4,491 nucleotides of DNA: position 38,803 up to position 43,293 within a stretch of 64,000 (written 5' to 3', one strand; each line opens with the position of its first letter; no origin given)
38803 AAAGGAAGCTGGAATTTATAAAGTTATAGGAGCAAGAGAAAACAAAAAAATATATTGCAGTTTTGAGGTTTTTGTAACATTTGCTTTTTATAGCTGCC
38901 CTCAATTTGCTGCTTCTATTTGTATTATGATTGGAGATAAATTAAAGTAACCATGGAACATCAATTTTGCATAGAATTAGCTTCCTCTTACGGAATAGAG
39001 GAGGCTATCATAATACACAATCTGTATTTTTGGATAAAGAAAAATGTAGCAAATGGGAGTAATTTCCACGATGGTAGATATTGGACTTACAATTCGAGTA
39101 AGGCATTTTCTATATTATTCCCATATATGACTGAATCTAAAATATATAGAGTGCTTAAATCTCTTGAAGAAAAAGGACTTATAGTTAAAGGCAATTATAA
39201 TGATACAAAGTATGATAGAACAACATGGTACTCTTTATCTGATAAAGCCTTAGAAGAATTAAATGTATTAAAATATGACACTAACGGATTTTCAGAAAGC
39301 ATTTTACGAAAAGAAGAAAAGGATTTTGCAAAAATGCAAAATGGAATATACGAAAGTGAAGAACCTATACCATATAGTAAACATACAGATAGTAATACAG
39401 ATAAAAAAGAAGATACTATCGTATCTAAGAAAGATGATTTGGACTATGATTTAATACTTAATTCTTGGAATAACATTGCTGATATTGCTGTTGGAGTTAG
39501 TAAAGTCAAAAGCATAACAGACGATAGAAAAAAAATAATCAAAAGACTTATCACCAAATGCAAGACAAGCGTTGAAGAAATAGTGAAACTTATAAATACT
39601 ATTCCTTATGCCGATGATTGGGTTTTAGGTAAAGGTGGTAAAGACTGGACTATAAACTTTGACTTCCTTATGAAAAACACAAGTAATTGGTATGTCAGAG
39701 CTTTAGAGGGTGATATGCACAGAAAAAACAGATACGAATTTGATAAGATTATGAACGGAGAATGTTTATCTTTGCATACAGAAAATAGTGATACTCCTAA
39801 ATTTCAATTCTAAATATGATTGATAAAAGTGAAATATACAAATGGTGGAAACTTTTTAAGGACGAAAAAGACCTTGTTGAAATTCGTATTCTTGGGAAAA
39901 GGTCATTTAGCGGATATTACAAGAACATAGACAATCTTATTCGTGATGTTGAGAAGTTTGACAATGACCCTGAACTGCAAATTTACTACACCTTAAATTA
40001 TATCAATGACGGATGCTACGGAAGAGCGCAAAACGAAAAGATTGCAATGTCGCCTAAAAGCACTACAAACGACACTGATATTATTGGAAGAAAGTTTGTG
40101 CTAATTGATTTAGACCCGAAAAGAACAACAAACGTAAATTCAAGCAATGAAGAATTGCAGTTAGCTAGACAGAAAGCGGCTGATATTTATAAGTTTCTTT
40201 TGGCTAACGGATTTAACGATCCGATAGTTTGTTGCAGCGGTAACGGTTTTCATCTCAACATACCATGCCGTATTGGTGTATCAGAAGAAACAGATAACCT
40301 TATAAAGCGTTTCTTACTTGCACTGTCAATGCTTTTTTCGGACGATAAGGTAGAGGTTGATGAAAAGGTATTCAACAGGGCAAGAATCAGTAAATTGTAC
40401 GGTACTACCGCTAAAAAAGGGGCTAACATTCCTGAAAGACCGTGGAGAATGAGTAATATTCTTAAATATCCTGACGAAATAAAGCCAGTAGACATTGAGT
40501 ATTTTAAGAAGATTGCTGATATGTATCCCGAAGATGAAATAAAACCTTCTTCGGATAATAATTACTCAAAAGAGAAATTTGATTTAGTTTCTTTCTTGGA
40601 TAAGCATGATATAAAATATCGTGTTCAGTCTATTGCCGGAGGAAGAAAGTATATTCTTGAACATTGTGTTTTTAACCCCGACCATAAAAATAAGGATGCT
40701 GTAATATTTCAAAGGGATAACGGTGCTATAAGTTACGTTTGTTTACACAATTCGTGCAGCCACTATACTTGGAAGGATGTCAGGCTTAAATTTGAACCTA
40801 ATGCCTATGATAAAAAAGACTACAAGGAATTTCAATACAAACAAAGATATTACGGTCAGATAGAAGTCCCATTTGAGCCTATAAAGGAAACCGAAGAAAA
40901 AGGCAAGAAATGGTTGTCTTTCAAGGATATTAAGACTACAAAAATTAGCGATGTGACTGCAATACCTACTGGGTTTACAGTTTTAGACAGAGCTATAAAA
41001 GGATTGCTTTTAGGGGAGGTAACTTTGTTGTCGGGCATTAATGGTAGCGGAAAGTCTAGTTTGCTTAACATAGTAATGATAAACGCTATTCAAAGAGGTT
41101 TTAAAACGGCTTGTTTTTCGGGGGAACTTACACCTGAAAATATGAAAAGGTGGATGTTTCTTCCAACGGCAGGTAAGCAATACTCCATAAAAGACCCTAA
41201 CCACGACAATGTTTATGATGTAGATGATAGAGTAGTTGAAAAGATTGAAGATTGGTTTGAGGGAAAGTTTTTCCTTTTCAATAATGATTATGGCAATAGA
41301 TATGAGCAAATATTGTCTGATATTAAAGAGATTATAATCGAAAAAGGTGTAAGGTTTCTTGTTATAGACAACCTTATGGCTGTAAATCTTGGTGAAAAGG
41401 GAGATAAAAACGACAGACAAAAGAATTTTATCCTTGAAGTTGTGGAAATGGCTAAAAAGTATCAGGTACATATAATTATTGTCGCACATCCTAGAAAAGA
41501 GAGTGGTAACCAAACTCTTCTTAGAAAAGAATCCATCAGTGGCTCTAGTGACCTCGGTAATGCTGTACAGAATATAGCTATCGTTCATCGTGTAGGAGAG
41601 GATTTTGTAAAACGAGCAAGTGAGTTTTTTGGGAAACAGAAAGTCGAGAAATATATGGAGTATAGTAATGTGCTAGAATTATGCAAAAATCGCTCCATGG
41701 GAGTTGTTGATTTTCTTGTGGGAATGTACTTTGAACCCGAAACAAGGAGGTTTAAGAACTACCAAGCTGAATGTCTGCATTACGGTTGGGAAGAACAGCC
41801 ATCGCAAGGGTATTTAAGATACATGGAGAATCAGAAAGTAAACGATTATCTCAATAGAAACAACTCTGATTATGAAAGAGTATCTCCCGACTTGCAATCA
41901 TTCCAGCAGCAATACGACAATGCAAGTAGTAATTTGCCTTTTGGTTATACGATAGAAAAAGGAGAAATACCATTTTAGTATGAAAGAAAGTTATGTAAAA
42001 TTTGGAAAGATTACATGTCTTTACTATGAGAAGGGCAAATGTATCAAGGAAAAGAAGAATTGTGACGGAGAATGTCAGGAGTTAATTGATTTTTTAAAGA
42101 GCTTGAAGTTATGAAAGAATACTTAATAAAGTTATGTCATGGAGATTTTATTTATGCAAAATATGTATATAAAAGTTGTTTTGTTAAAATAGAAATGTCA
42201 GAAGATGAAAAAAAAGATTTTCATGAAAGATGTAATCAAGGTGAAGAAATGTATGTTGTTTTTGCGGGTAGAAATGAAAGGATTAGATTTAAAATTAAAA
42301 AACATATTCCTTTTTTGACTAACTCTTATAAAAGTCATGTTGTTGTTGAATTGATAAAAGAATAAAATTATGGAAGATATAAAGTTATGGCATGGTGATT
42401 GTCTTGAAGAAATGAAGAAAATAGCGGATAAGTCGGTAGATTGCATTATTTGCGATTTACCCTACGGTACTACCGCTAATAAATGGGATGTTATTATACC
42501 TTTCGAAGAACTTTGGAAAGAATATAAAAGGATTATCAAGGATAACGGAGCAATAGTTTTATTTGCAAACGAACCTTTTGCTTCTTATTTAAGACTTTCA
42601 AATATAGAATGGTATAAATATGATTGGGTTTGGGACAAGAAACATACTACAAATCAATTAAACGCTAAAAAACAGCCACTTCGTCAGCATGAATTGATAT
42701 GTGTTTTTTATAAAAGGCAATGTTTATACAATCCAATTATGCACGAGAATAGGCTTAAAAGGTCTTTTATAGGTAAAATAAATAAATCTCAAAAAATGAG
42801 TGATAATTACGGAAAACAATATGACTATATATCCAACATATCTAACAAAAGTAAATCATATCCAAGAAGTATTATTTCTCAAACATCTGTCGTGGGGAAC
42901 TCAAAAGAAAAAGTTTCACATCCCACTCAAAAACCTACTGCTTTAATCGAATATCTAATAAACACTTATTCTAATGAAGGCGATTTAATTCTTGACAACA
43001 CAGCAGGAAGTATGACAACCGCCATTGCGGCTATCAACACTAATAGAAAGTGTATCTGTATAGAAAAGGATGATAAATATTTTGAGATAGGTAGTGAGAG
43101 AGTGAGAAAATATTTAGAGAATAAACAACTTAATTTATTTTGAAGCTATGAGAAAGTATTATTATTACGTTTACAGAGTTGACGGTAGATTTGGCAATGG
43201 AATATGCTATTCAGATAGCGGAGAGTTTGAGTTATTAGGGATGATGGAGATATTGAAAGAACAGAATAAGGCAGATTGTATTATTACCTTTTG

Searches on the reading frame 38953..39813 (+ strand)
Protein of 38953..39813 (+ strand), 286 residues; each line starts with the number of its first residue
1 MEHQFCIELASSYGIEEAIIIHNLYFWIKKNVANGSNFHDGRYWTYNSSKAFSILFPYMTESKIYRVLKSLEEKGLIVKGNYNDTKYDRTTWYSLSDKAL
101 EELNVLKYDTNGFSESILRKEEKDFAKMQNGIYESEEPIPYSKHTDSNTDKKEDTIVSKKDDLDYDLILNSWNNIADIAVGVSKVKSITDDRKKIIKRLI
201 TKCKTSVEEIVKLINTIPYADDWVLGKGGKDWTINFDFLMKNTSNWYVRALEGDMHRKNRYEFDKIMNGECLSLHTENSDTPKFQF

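Call 78: search_protein_families(library=pfam, proteins=[window:38953-39813:+], max_evalue=0.001)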
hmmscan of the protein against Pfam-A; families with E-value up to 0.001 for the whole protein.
window:38953-39813:+ (286 aa): 2 families
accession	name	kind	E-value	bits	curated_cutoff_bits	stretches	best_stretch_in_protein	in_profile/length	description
PF03551.20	PadR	-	0.00087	19.7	27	0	59-98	29-68/75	Transcriptional regulator PadR-like family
PF01978.25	TrmB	-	0.00097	19.4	25.6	0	61-87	36-62/68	Sugar-specific transcriptional regulator TrmB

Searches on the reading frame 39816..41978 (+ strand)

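Call 78: search_protein_families(library=pfam, proteins=[window:39816-41978:+], max_evalue=0.001)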
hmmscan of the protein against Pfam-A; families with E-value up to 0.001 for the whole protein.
window:39816-41978:+ (720 aa): 3 families
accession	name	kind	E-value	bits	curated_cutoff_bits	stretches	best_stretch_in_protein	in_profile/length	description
PF13481.12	AAA_25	-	4.9e-12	46.3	27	1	380-563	12-194/195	AAA domain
PF03796.21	DnaB_C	-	3.3e-10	40.2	27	1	383-647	2-254/255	DnaB-like helicase C terminal domain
PF06745.19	ATPase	-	4e-07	30.1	26.6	1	383-563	1-168/231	KaiC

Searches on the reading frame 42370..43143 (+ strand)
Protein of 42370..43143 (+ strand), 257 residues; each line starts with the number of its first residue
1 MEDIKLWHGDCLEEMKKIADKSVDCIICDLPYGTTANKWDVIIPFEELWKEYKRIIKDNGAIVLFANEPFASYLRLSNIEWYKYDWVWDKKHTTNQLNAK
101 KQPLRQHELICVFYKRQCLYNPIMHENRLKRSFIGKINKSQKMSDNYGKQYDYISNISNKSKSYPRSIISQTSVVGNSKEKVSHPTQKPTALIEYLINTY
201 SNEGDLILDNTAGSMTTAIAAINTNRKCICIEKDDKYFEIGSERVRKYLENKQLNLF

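Call 78: search_protein_families(library=pfam, proteins=[window:42370-43143:+], max_evalue=0.001)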
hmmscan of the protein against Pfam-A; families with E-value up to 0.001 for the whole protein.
window:42370-43143:+ (257 aa): 2 families
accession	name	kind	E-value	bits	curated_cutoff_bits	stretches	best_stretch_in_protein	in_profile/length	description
PF01555.25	N6_N4_Mtase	-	9.1e-29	101.4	26.7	1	23-240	1-218/221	DNA methylase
PF01170.24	UPF0020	-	8.5e-05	22.8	22.3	1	19-87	118-189/197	RMKL-like, methyltransferase domain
